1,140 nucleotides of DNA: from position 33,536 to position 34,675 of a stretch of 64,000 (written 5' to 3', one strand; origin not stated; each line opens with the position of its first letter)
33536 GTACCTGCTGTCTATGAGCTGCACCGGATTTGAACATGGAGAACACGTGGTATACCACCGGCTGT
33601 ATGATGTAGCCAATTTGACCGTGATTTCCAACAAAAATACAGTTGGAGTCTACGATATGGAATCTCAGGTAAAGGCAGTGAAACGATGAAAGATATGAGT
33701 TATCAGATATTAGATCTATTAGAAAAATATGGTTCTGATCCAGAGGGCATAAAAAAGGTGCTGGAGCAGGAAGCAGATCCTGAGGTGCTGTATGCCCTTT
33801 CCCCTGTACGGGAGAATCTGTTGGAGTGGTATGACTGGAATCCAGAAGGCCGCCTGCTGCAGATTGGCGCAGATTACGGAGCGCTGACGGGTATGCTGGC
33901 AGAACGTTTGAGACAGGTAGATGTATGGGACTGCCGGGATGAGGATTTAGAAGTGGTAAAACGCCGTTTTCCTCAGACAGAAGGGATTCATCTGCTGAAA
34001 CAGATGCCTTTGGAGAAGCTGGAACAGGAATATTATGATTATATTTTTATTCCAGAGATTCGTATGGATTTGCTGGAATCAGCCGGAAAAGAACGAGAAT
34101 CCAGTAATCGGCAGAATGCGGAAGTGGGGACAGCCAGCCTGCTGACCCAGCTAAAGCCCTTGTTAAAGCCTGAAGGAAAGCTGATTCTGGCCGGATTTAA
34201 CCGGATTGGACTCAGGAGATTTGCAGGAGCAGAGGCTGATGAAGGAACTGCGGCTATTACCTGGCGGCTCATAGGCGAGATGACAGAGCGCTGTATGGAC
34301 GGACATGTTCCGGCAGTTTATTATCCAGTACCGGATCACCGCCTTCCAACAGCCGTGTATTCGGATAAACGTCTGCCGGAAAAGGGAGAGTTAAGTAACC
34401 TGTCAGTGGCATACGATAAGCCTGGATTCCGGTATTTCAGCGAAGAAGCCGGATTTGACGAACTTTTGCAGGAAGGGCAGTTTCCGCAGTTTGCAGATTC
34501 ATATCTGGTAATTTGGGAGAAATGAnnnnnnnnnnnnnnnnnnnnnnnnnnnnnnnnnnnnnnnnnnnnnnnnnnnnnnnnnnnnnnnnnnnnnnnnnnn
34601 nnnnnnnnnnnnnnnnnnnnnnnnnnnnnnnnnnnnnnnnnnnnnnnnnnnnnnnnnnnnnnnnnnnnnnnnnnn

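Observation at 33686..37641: WbdD/WbbB-like chain-terminator and molecular-ruler logic in a Firmicute glycan locus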

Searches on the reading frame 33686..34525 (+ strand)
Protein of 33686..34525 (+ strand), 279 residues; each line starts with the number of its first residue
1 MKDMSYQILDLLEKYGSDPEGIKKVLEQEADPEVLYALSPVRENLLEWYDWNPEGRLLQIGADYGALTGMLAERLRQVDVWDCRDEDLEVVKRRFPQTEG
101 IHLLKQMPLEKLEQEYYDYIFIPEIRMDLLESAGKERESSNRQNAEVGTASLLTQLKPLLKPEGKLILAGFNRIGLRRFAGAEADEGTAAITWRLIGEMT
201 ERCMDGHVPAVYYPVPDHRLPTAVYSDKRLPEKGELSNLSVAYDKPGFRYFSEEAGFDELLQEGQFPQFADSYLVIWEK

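Call 5: search_protein_families(library=pfam, proteins=[window:33686-34525:+], max_evalue=0.01)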
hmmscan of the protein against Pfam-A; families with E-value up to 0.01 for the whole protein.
window:33686-34525:+ (279 aa): 0 families

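Call 6: search_protein_families(library=ncbifam, proteins=[window:33686-34525:+], max_evalue=0.01)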
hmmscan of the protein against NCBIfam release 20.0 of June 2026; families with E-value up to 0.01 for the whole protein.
window:33686-34525:+ (279 aa): 1 family
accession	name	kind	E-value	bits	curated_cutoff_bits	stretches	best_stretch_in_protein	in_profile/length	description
NF043040.1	corrin_prot_MT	hypoth_equivalog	7.6e-05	22.2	180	1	41-120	30-114/216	corrinoid protein-associated methyltransferase CpaM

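Call 11: search_solved_structures(query=window:33686-34522:+, max_evalue=10, show_alignments=3)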
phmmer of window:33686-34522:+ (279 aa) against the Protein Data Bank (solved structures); distinct sequences matched with E-value up to 10: 2.
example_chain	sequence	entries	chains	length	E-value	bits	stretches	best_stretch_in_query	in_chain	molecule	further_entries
8eov_A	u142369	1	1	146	0.15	14.4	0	8-34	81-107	C2HR1_4r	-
8bie_A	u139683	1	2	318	1.4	11.2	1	24-77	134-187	methyltransferase Plu4894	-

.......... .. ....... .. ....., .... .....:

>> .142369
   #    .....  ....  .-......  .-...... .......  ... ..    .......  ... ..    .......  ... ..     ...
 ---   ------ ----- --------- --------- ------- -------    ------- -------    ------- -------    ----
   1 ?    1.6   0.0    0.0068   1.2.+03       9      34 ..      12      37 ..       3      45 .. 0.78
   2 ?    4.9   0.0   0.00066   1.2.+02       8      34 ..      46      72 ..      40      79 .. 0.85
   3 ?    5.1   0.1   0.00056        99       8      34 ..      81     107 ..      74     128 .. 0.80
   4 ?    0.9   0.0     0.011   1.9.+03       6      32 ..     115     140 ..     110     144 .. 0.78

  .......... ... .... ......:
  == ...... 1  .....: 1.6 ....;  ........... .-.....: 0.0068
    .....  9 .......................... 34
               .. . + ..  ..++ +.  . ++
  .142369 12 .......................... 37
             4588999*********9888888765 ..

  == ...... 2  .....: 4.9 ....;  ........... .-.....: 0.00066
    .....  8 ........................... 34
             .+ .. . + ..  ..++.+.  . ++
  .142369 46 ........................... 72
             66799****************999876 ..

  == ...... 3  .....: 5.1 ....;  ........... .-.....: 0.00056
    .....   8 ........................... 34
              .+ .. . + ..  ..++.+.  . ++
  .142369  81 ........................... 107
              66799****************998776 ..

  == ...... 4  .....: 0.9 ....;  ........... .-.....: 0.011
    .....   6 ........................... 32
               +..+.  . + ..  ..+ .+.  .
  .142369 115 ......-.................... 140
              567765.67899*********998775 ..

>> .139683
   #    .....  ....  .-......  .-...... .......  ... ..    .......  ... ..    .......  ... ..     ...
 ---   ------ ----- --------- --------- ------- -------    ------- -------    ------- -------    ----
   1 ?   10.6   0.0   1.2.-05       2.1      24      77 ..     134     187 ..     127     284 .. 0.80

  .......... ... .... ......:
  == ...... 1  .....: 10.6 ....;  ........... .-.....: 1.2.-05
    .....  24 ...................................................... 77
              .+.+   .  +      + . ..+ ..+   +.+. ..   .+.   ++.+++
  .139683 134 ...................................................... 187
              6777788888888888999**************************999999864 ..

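Call 13: find_homologous_proteins(query=window:33686-34522:+, max_evalue=0.001)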
Query window:33686-34522:+ (279 aa): 19 proteins with E <= 0.001 among 2772 candidates.
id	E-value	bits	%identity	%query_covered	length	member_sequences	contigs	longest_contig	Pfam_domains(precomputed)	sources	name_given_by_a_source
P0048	2.5e-182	622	98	100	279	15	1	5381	-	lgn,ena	-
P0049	4.6e-166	569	92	100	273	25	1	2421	-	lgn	-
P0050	5.6e-133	460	74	100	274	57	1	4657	-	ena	-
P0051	9.4e-118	410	67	100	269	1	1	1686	-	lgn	-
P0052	4.2e-115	402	67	100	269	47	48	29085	PF13649.13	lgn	-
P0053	3.5e-113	396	66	100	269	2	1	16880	PF13649.13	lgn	-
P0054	1.2e-112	394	66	100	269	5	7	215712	PF13649.13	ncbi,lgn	-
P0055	2.8e-104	366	62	100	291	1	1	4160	-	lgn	-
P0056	2.5e-101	357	63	100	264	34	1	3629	-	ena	-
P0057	1.7e-98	347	60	100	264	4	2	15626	-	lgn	-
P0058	7.3e-98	345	59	100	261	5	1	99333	-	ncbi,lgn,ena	-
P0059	1.9e-55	206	43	100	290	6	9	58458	PF13489.13,PF13649.13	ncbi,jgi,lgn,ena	-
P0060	1.9e-54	203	39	100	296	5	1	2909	PF13489.13,PF13649.13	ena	-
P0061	1.2e-53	200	40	100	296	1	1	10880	PF05401.17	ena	-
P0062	1.3e-53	200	40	100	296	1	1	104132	-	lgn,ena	-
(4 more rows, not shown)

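Call 21: search_solved_structures(query=A2, max_evalue=0.01, show_alignments=2)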
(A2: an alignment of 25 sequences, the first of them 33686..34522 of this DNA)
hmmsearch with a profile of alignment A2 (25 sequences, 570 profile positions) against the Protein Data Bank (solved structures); distinct sequences matched with E-value up to 0.01: 59.
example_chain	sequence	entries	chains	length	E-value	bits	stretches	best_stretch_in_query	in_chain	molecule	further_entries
5wp5_A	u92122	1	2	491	1.1e-09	40.6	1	54-151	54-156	Phosphomethylethanolamine N-methyltransferase 2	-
3ofj_A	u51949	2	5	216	1.4e-09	40.2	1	58-166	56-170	Nodulation protein S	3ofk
6wlf_A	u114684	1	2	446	3.1e-08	35.8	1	56-151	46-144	Phosphoethanolamine N-methyltransferase 1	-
4kdr_A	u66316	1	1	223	3.6e-08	35.6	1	55-162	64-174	3-demethylubiquinone-9 3-methyltransferase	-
5dpm_A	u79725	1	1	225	3.7e-08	35.6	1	55-162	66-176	Ubiquinone biosynthesis O-methyltransferase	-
3mgg_A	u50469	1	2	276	8.2e-08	34.4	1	51-151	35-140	Methyltransferase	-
4krg_A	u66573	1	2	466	1.8e-07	33.3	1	42-149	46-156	Phosphoethanolamine N-methyltransferase 1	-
5wp4_A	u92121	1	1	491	5.1e-07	31.8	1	52-150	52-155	Phosphoethanolamine N-methyltransferase 1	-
2zul_A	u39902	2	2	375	6.6e-07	31.4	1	55-151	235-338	Probable ribosomal RNA small subunit methyltransferase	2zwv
3dmf_A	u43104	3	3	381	7e-07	31.3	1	55-151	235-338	Probable ribosomal RNA small subunit methyltransferase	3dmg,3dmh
2p7h_A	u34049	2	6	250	7e-07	31.3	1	54-159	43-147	Hypothetical protein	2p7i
1vbf_A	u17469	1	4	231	9.3e-07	30.9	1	45-151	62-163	231aa long hypothetical protein-L-isoaspartate O-methyltransferase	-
4kdc_A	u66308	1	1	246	1.6e-06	30.2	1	55-158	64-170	3-demethylubiquinone-9 3-methyltransferase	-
1dus_A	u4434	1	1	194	2.8e-06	29.3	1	50-163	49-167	MJ0882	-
1xxl_A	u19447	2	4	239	3.5e-05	25.7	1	52-151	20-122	YcgJ protein | ycgJ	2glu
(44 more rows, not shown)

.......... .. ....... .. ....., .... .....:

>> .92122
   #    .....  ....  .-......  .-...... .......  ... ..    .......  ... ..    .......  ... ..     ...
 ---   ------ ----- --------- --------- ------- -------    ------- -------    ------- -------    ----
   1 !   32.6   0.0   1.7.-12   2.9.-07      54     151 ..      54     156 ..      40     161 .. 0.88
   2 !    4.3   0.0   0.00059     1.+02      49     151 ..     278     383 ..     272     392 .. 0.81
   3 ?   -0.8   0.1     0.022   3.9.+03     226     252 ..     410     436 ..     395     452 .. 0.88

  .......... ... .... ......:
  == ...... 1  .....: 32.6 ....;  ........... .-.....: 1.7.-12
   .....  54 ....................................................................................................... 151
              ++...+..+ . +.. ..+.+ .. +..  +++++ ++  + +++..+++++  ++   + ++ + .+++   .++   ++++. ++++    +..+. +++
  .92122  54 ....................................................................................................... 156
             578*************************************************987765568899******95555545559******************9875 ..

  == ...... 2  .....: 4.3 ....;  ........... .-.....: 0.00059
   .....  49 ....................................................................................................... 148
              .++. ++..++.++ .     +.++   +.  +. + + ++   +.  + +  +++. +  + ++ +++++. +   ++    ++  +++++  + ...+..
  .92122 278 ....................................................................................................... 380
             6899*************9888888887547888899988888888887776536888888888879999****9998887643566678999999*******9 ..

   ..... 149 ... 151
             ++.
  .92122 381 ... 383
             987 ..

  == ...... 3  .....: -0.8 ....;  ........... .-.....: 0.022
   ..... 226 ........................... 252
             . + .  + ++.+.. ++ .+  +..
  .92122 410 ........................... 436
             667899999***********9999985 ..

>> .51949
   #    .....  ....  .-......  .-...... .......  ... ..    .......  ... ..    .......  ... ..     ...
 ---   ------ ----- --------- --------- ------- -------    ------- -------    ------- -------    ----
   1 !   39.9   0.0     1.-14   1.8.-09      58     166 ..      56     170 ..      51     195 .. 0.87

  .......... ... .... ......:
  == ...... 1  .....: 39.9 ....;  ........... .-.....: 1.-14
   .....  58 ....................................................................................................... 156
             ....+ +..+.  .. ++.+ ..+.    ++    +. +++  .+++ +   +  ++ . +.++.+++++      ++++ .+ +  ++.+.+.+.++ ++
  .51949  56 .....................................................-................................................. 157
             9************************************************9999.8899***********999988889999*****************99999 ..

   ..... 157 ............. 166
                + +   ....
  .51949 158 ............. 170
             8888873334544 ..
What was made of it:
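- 33686..34525 (+): 279-aa class I SAM-methyltransferase-fold protein, the partner of the kinase. It has a family-specific C-terminal extension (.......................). Motif I is Q59-I-G-A-D63-Y-G65 (nt 33860-33880). Profile against PDB MTs gives 1e-9 (call 21).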

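Call 29: predict_structure(alignment_id=A2)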
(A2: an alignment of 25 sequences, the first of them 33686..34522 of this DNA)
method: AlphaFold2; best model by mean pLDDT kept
length: 279 residues; sequences in the alignment: 25
mean_pLDDT: 86.3   pTM: 0.88
mean pLDDT of the five models: 86.3, 85.9, 82.1, 81.4, 77.0
residues with pLDDT >= 90: 146; 70-90: 106; 50-70: 11; < 50: 16
segments of 3 or more residues with pLDDT < 50: 135-140, 241-244, 246-249
pLDDT, mean of each block of 10 residues (from residue 1): 82 93 91 86 93 98 93 97 93 87 89 96 92 58 77 93 96 82 81 89 85 89 90 74 48 81 90 94
secondary structure, 60 per line:
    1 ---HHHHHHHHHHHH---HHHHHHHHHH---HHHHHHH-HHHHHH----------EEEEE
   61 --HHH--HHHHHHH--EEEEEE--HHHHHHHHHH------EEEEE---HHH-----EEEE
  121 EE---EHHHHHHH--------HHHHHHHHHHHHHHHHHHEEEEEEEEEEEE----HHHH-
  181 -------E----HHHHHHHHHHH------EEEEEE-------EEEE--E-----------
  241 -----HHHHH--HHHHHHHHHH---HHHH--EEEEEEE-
elements in order: H4-15 H19-28 H32-38 H40-45 E56-60 H68-74 E77-82 H85-94 E101-105 E117-122 H127-133 H142-159 E160-171 H176-179 H193-203 E210-215 E223-226 H246-250 H253-262 H266-269 E272-278
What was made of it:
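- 33686..34525 (+): AF2 pLDDT 86, pTM 0.88 (call 29).
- The fold is confidently predicted around the loop, with pLDDT 93-98 (call 29).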

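Call 33: fold_search(model_id=the predicted structure, library=pdb)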
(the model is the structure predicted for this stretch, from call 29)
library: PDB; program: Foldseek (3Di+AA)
matches with E <= 10: 1961; with E <= 0.001: 1201
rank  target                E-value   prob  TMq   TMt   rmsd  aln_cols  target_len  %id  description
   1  2o57_D                1.1e-09  1.00  0.51  0.53   9.8       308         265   15  Crystal Structure of a putative sarcosine dimethylglycine methyltransferase from Galdieria sulphuraria (released 2006-12-19)
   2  4mwz_A                1.9e-09  1.00  0.51  0.56   9.0       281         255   14  Crystal structure of N-methyl transferase from Plasmodium vivax complexed with S-adenosyl methionine, phosphate and am (released 2014-10-01)
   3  3mgg_B                2.5e-09  1.00  0.45  0.49   8.0       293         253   15  Crystal Structure of Methyl Transferase from Methanosarcina mazei (released 2010-04-21)
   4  3mgg_A                3.0e-09  1.00  0.46  0.52   8.5       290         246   14  Crystal Structure of Methyl Transferase from Methanosarcina mazei (released 2010-04-21)
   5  4iv0_A                4.1e-09  1.00  0.50  0.52   9.3       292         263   13  Crystal structure of N-methyl transferase from Plasmodium vivax complexed with S-adenosyl methionine and phosphate (released 2014-02-19)
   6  4krg_A                4.6e-09  1.00  0.48  0.31  10.9       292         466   14  SeMet Haemonchus contortus Phosphoethanolamine N-methyltransferase 1 in complex with phosphoethanolamine and S-adenosy (released 2013-09-25)
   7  4mwz_B                7.4e-09  1.00  0.50  0.52   9.3       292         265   13  Crystal structure of N-methyl transferase from Plasmodium vivax complexed with S-adenosyl methionine, phosphate and am (released 2014-10-01)
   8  1xxl_A                7.9e-09  1.00  0.47  0.54   8.3       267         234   13  The crystal structure of YcgJ protein from Bacillus subitilis at 2.1 A resolution (released 2004-11-23)
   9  3vc2_F                8.4e-09  1.00  0.47  0.48   7.6       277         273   14  Crystal structure of geranyl diphosphate C-methyltransferase from Streptomyces coelicolor A3(2) in complex with Mg2+,  (released 2012-04-11)
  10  9sm1_A                8.4e-09  1.00  0.46  0.44  12.0       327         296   16  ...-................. from Pseudomonas chlororaphis in complex with SAH and FPP (released 2025-12-31)
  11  3f4k                  8.9e-09  1.00  0.43  0.47  10.2       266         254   13  Crystal structure of a probable methyltransferase from Bacteroides thetaiotaomicron. Northeast Structural Genomics targe (released 2008-11-25)
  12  2o57_B                8.9e-09  1.00  0.45  0.46  11.0       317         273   13  Crystal Structure of a putative sarcosine dimethylglycine methyltransferase from Galdieria sulphuraria (released 2006-12-19)
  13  3vc2_L                1.1e-08  1.00  0.46  0.48   7.7       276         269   13  Crystal structure of geranyl diphosphate C-methyltransferase from Streptomyces coelicolor A3(2) in complex with Mg2+,  (released 2012-04-11)
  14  3ujd                  1.1e-08  1.00  0.48  0.51   9.7       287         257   12  Phosphoethanolamine methyltransferase mutant (Y19F) from Plasmodium falciparum in complex with phosphocholine (released 2011-11-30)
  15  5wp5_B                1.1e-08  1.00  0.48  0.32   9.8       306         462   14  Arabidopsis thaliana phosphoethanolamine N-methyltransferase 2 (AtPMT2) in complex with SAH (released 2017-11-15)
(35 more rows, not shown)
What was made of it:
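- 33686..34525 (+): Foldseek finds SAM-MTs at E 1e-9 (call 33).
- On ORF6(O7)-type methyltransferase-kinase glycan terminators: The fold is confirmed (calls 29, 33).
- MT fold (calls 21, 29, 33).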
